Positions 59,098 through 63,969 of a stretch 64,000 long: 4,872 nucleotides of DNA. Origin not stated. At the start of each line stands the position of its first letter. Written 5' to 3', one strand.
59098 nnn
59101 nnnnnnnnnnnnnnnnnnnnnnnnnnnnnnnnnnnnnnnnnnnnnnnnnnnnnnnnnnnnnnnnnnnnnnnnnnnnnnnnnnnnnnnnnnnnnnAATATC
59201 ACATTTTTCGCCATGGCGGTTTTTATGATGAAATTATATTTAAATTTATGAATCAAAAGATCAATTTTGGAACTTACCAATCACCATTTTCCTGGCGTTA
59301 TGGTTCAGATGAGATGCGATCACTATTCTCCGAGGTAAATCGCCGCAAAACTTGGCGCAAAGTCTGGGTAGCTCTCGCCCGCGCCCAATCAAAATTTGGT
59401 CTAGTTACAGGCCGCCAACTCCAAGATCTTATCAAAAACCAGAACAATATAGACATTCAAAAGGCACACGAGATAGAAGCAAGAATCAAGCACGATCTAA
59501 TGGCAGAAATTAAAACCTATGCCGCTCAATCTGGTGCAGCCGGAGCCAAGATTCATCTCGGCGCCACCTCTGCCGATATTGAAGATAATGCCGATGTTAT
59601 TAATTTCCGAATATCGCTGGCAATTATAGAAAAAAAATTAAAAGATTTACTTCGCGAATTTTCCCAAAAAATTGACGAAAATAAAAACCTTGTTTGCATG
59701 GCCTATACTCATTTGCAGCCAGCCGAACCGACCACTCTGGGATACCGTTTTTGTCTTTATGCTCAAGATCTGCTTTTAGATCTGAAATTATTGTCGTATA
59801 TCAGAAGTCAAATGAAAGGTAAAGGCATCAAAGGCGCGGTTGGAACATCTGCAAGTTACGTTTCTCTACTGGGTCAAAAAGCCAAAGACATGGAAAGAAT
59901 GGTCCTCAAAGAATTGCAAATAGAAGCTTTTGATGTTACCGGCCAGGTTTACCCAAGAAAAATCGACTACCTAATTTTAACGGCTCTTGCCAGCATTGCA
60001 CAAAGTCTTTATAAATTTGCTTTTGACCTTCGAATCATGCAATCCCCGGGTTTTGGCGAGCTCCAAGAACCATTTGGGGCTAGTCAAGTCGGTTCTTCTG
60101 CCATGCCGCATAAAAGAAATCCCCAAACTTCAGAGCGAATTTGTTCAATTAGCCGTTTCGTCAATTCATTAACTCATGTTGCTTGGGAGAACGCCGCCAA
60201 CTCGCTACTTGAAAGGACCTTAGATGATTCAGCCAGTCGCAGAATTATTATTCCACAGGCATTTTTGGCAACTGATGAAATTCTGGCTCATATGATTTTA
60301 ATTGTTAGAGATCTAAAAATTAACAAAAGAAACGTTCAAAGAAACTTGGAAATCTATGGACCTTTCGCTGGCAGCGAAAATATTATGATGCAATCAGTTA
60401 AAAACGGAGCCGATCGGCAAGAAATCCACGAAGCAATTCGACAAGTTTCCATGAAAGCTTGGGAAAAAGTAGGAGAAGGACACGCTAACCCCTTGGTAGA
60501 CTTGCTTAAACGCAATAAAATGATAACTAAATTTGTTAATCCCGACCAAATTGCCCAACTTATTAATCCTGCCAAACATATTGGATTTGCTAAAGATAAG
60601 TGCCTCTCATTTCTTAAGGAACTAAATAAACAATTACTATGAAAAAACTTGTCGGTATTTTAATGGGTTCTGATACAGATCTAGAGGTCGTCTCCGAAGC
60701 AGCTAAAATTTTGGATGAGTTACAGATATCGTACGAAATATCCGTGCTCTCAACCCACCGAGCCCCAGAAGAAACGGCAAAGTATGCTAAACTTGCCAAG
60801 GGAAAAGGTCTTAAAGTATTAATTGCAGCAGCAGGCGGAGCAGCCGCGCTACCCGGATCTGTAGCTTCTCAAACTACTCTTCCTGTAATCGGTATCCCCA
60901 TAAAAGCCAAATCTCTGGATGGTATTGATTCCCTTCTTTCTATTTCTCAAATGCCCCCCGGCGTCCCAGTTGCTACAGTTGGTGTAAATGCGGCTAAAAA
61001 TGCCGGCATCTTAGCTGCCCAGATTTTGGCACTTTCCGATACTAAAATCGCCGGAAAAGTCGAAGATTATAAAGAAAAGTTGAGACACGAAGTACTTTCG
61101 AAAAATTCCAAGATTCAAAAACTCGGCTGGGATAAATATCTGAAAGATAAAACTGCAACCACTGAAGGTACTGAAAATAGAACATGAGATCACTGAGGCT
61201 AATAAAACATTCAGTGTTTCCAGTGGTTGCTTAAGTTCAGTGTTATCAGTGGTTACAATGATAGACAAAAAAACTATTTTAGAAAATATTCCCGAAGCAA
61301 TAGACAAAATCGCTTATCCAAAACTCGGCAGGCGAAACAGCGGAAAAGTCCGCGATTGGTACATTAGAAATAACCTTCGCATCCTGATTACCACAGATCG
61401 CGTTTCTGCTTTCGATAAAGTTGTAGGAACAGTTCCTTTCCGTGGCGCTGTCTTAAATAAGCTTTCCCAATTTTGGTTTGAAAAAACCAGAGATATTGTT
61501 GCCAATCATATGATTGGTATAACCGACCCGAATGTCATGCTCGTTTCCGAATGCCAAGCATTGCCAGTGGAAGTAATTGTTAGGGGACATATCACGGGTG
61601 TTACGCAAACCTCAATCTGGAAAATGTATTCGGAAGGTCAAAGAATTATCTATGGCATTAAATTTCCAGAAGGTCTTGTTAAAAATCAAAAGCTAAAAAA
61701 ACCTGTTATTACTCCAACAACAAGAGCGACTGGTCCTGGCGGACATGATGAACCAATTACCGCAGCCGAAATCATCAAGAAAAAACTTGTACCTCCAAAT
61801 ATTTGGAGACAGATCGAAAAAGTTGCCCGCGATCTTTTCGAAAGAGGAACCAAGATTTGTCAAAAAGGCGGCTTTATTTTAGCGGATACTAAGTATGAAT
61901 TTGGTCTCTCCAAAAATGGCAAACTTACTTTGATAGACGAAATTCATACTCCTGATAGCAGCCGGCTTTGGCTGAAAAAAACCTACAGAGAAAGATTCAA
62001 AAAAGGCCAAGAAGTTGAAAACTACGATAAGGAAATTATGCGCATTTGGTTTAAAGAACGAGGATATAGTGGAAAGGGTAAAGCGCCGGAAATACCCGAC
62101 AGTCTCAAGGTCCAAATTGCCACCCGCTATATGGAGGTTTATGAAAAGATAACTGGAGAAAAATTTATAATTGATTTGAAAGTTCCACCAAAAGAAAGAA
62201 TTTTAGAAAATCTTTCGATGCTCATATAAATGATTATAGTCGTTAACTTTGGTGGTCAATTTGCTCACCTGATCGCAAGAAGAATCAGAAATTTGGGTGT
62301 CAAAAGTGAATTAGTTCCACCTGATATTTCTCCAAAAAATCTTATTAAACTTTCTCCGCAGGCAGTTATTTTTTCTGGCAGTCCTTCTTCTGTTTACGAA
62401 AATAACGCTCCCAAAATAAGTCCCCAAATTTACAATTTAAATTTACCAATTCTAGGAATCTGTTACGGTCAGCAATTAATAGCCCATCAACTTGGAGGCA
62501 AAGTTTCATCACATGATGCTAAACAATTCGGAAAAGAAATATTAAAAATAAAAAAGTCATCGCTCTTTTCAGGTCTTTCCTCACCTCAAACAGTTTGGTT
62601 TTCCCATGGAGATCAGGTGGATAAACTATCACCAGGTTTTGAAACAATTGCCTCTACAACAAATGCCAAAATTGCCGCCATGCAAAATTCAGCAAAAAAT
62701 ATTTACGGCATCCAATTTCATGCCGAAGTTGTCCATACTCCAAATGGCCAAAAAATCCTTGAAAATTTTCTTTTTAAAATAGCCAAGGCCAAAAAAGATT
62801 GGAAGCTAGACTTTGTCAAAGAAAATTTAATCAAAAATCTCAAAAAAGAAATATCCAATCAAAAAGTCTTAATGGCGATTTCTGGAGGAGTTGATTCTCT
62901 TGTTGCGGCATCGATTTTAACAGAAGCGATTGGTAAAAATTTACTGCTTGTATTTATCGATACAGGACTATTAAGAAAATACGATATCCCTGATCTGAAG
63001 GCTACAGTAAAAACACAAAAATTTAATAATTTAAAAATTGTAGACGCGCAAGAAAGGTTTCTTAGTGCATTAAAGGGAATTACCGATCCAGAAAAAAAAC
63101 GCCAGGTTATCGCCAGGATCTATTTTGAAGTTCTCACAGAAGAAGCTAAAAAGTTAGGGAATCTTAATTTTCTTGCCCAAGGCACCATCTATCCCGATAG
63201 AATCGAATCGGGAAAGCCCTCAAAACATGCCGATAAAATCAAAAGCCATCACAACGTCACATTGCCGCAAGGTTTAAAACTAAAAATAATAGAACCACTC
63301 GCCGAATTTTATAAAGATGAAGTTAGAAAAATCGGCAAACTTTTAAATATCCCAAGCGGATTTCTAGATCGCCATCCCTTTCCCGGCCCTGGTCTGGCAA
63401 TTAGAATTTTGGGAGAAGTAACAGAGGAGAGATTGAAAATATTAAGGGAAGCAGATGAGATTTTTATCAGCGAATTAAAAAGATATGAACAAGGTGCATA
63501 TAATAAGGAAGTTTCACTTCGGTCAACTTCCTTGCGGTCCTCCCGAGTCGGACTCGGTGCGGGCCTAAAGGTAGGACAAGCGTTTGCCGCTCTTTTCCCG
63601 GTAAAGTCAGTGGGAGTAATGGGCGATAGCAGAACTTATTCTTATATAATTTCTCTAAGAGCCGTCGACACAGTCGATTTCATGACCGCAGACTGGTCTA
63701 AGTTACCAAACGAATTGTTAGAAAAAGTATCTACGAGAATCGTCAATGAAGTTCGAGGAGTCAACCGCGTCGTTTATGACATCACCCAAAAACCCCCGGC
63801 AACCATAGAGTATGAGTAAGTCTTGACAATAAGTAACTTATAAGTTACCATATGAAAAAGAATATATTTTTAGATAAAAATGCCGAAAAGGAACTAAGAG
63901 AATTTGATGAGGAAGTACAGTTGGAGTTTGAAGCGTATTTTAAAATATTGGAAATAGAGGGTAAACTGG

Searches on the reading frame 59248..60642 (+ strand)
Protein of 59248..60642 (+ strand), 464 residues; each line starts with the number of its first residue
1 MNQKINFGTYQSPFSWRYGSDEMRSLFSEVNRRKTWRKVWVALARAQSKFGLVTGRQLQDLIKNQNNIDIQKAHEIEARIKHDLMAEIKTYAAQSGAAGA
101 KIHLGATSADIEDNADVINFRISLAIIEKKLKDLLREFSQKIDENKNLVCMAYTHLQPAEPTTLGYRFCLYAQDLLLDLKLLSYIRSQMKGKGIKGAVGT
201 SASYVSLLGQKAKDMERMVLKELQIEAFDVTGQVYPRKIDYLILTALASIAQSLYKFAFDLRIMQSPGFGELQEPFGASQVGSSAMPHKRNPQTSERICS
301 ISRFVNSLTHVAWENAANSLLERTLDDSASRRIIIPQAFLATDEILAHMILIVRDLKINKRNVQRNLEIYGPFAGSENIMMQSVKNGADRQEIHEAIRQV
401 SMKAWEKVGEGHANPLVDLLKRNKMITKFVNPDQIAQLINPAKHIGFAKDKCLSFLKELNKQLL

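Call 45: search_protein_families(library=pfam, proteins=[window:59248-60642:+], max_evalue=0.0001)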
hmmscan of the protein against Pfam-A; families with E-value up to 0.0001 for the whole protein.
window:59248-60642:+ (464 aa): 2 families
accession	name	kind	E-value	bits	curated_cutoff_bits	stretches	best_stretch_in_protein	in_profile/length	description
PF00206.25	Lyase_1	-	4.6e-36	125.2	27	1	21-303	8-308/312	Lyase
PF10397.14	ADSL_C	-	8.3e-21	74.6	32.7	1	372-449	1-73/79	Adenylosuccinate lyase C-terminus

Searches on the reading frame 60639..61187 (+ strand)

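Call 45: search_protein_families(library=pfam, proteins=[window:60639-61187:+], max_evalue=0.0001)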
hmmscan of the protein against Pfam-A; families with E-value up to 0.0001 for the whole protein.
window:60639-61187:+ (182 aa): 1 family
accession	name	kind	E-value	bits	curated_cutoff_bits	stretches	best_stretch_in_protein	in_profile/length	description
PF00731.26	AIRC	-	2.8e-60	202.6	30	1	5-150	2-147/148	AIR carboxylase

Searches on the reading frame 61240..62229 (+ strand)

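Call 45: search_protein_families(library=pfam, proteins=[window:61240-62229:+], max_evalue=0.0001)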
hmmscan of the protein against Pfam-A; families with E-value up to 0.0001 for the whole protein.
window:61240-62229:+ (329 aa): 1 family
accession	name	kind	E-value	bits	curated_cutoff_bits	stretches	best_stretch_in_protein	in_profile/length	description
PF01259.24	SAICAR_synt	-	1.3e-59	202.2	20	1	33-277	3-227/233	SAICAR synthetase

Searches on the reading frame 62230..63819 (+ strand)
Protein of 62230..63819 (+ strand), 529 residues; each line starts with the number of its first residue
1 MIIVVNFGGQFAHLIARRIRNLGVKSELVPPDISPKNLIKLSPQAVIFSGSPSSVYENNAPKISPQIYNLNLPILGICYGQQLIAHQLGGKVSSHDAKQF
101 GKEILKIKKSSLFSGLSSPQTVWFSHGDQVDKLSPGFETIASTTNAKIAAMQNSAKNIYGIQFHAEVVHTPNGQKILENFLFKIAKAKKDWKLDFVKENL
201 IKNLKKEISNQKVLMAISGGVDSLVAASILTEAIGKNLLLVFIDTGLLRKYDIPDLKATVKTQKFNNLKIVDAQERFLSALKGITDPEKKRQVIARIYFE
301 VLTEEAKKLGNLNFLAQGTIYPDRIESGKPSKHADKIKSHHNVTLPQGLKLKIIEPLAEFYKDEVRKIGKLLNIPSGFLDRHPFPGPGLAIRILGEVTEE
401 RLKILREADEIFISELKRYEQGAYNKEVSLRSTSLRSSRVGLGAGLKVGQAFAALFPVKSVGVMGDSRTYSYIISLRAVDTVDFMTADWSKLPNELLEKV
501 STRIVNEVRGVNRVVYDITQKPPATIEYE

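Call 45: search_protein_families(library=pfam, proteins=[window:62230-63819:+], max_evalue=0.0001)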
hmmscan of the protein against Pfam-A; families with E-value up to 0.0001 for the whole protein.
window:62230-63819:+ (529 aa): 4 families
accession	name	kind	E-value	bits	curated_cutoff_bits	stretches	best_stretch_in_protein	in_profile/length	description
PF00117.34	GATase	-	6e-43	147.2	22.8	1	4-183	2-189/190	Glutamine amidotransferase class-I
PF00958.27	GMP_synt_C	-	1.9e-40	137.2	27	1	447-528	11-92/92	GMP synthase C terminal domain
PF07722.19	Peptidase_C26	-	1e-09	39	20.5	1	66-166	100-219/219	Peptidase C26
PF02540.23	NAD_synthase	-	1.7e-08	34.3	21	1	199-312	7-123/242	NAD synthase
